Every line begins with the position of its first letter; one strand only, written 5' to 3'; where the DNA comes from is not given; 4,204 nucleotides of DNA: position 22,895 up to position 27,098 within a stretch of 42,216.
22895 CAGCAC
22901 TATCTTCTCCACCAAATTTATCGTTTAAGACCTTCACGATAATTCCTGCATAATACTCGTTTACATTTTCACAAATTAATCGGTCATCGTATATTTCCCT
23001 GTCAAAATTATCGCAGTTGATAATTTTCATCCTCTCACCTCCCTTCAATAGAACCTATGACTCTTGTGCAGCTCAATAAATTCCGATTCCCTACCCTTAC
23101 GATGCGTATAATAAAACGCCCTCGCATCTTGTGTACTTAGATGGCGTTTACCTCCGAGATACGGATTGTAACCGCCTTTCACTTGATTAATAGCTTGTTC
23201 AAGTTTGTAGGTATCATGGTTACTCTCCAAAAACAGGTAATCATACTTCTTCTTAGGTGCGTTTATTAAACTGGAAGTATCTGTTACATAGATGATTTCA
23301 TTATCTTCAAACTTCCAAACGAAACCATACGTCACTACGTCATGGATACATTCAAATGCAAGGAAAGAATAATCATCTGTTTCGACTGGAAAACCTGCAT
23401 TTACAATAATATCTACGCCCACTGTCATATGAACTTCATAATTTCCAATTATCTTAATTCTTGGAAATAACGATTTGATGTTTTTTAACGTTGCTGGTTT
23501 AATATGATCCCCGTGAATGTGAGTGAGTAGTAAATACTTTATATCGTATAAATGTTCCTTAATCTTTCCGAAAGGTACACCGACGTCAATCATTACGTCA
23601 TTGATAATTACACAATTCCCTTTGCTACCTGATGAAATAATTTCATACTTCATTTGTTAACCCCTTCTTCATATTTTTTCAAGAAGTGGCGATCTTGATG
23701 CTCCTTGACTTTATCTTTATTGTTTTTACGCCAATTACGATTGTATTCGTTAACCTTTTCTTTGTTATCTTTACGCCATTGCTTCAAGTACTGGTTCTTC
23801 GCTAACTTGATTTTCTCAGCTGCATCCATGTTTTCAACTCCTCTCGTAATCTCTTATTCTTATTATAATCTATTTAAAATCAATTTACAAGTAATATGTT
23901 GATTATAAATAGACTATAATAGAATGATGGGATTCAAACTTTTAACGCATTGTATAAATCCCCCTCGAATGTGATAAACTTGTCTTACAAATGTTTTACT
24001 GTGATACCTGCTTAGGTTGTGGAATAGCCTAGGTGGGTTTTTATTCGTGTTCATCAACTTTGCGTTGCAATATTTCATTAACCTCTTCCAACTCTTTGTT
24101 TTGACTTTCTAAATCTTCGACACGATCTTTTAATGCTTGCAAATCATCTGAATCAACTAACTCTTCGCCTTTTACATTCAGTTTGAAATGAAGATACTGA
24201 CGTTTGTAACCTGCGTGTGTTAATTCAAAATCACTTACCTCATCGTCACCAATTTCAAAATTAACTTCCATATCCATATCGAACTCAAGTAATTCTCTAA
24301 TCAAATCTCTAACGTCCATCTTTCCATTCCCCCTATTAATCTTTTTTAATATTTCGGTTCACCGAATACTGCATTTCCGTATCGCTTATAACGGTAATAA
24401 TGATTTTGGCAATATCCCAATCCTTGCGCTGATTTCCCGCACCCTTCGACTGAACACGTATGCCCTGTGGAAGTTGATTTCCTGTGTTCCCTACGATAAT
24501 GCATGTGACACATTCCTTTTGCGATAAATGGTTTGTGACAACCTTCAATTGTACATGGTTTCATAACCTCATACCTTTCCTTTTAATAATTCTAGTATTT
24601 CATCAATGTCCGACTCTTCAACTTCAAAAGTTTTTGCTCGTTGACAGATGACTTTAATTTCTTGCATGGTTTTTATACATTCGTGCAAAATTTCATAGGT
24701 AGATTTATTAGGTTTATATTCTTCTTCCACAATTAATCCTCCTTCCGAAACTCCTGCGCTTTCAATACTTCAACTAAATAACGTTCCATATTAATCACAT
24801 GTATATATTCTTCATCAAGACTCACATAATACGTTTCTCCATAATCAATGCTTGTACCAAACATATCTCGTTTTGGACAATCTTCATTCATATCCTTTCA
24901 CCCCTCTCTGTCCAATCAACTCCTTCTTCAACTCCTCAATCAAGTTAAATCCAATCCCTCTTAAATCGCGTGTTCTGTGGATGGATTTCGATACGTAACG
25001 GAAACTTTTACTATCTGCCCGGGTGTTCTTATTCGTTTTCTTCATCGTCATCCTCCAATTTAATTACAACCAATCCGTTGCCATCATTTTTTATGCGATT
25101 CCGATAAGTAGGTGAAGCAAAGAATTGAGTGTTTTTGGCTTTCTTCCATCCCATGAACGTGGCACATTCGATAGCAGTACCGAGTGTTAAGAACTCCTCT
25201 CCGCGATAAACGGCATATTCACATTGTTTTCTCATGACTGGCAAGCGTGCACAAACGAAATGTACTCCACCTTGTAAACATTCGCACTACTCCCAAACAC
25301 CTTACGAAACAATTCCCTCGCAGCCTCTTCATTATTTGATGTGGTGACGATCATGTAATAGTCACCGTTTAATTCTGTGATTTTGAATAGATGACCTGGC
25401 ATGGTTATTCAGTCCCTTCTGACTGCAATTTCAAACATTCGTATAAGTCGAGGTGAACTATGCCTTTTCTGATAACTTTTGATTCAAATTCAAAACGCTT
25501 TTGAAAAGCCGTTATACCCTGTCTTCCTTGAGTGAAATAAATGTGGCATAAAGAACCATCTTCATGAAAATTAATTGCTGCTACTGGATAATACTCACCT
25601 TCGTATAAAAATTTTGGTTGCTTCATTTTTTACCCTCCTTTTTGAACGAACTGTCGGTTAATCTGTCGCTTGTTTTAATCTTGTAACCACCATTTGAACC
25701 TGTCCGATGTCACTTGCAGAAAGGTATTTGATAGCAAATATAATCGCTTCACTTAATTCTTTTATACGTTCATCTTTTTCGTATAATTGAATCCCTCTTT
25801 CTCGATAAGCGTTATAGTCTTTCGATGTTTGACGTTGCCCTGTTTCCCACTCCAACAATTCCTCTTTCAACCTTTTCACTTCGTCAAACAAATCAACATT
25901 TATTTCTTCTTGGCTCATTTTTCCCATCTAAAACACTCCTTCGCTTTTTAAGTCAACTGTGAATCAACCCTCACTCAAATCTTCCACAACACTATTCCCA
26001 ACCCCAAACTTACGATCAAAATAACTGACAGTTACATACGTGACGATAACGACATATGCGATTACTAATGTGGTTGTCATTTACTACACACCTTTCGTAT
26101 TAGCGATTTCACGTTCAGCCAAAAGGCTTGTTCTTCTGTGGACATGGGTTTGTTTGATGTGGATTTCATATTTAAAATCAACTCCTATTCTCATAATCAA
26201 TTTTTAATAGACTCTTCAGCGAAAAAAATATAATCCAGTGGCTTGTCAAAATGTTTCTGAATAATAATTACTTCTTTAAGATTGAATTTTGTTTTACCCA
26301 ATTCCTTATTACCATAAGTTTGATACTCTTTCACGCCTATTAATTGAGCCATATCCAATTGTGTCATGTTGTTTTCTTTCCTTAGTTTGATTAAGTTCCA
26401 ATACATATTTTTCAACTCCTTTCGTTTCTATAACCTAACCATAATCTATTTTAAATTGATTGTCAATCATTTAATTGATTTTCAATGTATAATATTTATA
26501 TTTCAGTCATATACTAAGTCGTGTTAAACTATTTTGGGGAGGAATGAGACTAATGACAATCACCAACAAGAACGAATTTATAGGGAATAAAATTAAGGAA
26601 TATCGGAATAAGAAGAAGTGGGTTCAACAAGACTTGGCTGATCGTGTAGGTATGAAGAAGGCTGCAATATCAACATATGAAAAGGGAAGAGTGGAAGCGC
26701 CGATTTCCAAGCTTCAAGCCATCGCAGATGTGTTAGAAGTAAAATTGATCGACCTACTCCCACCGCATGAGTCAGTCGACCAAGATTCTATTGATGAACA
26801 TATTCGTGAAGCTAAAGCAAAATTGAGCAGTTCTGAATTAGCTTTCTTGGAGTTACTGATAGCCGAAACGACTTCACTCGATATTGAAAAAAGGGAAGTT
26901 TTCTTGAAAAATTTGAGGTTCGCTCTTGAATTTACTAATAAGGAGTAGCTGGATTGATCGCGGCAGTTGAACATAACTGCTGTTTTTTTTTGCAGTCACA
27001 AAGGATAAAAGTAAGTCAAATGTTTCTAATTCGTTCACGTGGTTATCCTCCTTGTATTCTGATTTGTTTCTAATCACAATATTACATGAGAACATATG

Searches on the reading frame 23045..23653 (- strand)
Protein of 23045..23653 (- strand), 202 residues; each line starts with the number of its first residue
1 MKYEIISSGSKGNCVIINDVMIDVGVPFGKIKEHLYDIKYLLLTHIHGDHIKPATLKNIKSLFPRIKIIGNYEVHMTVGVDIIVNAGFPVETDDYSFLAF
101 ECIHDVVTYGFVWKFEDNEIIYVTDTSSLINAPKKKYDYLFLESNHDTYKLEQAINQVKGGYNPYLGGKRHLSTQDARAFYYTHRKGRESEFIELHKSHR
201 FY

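Call 81: search_protein_families(library=phrogs, proteins=[window:23045-23653:-], max_evalue=0.00001)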
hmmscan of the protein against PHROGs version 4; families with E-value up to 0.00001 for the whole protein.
window:23045-23653:- (202 aa): 1 family
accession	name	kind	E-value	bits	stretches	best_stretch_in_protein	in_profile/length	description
phrog_392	-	other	3.9e-48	165.7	1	1-202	6-226/348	metal-dependent hydrolase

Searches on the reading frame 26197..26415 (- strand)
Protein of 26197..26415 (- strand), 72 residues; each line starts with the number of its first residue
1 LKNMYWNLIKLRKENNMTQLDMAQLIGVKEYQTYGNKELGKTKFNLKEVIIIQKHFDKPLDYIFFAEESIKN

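Call 13: search_protein_families(library=pfam, proteins=[window:26197-26415:-], max_evalue=0.01)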
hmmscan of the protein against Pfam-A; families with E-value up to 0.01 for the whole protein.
window:26197-26415:- (72 aa): 2 families
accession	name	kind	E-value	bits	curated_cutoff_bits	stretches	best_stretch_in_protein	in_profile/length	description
PF01381.28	HTH_3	-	6.6e-07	29.7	23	1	9-63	2-55/55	Helix-turn-helix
PF12844.13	HTH_19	-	0.0096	16.2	30.2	0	9-45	5-40/64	Helix-turn-helix domain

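Call 14: search_protein_families(library=phrogs, proteins=[window:26197-26415:-], max_evalue=0.01)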
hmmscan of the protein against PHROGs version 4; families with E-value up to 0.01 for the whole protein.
window:26197-26415:- (72 aa): 6 families
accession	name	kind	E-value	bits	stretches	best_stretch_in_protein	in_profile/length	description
phrog_3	-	transcription regulation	3.5e-11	44.5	1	1-69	86-151/430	transcriptional repressor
phrog_8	-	transcription regulation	3.6e-08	34.3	1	1-65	74-137/346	transcriptional regulator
phrog_4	-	transcription regulation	3.1e-05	24.1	1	7-69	139-197/400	transcriptional repressor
phrog_37093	-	transcription regulation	0.00058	20.3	1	8-28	10-30/42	transcriptional regulator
phrog_7950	-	transcription regulation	0.002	19.2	0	5-31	9-35/68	transcriptional repressor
phrog_1994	-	DNA, RNA and nucleotide metabolism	0.0063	17.5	1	8-65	4-60/170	DNA binding protein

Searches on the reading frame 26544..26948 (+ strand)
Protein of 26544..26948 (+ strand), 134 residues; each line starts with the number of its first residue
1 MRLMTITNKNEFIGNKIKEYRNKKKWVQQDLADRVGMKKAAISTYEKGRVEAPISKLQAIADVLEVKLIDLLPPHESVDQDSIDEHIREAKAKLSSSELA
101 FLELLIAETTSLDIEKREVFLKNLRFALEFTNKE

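Call 13: search_protein_families(library=pfam, proteins=[window:26544-26948:+], max_evalue=0.01)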
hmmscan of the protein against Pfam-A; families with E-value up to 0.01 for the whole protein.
window:26544-26948:+ (134 aa): 6 families
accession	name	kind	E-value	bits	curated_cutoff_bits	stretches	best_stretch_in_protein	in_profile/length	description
PF01381.28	HTH_3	-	3.3e-13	49.9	23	1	17-70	1-54/55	Helix-turn-helix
PF13560.12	HTH_31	-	7.3e-09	36.3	27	1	14-66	3-56/64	Helix-turn-helix domain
PF13443.12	HTH_26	-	3e-07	31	22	1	16-72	1-58/63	Cro/C1-type HTH DNA-binding domain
PF12844.13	HTH_19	-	1.5e-05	25.2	30.2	1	14-66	1-53/64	Helix-turn-helix domain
PF13744.12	HTH_37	-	0.001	19.2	27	1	15-51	21-57/80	Helix-turn-helix domain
PF15731.11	MqsA_antitoxin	-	0.0043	17.6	30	1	12-59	69-116/131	Antitoxin component of bacterial toxin-antitoxin system, MqsA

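Call 14: search_protein_families(library=phrogs, proteins=[window:26544-26948:+], max_evalue=0.01)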
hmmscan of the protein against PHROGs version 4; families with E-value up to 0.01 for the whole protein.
window:26544-26948:+ (134 aa): 27 families (the best 25 are shown)
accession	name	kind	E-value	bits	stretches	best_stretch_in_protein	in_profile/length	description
phrog_8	-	transcription regulation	6.2e-17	63.1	1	3-100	67-177/346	transcriptional regulator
phrog_3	-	transcription regulation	1.7e-14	55.5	1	3-107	79-185/430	transcriptional repressor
phrog_4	-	transcription regulation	2.6e-14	54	1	9-90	133-205/400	transcriptional repressor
phrog_2967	-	transcription regulation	1.1e-11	45.7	1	9-85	7-85/225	transcriptional regulator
phrog_1373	-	transcription regulation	8.2e-11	43.2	1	13-96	64-146/166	transcriptional regulator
phrog_2439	-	transcription regulation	3.3e-10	40.4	1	8-81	3-74/367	transcriptional regulator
phrog_2328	-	transcription regulation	2e-09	38.3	1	13-86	16-87/128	transcriptional repressor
phrog_5823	-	transcription regulation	5.1e-09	36.8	1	9-86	3-81/404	transcriptional regulator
phrog_4583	-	transcription regulation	5.5e-07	30.5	1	6-78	4-76/81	transcriptional repressor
phrog_7241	-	transcription regulation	1.2e-06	29.6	1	15-71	64-120/122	transcriptional regulator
phrog_2104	-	unknown function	1.8e-05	25.8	1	11-50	38-77/103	-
phrog_2339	-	DNA, RNA and nucleotide metabolism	3e-05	24.9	1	14-68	27-82/98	HTH DNA binding protein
phrog_1124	-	transcription regulation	7.6e-05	23.3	1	8-64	4-59/177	transcriptional regulator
phrog_27318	-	unknown function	0.00012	22.5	1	11-117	3-109/289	-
phrog_1994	-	DNA, RNA and nucleotide metabolism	0.00017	22.6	1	15-75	2-62/170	DNA binding protein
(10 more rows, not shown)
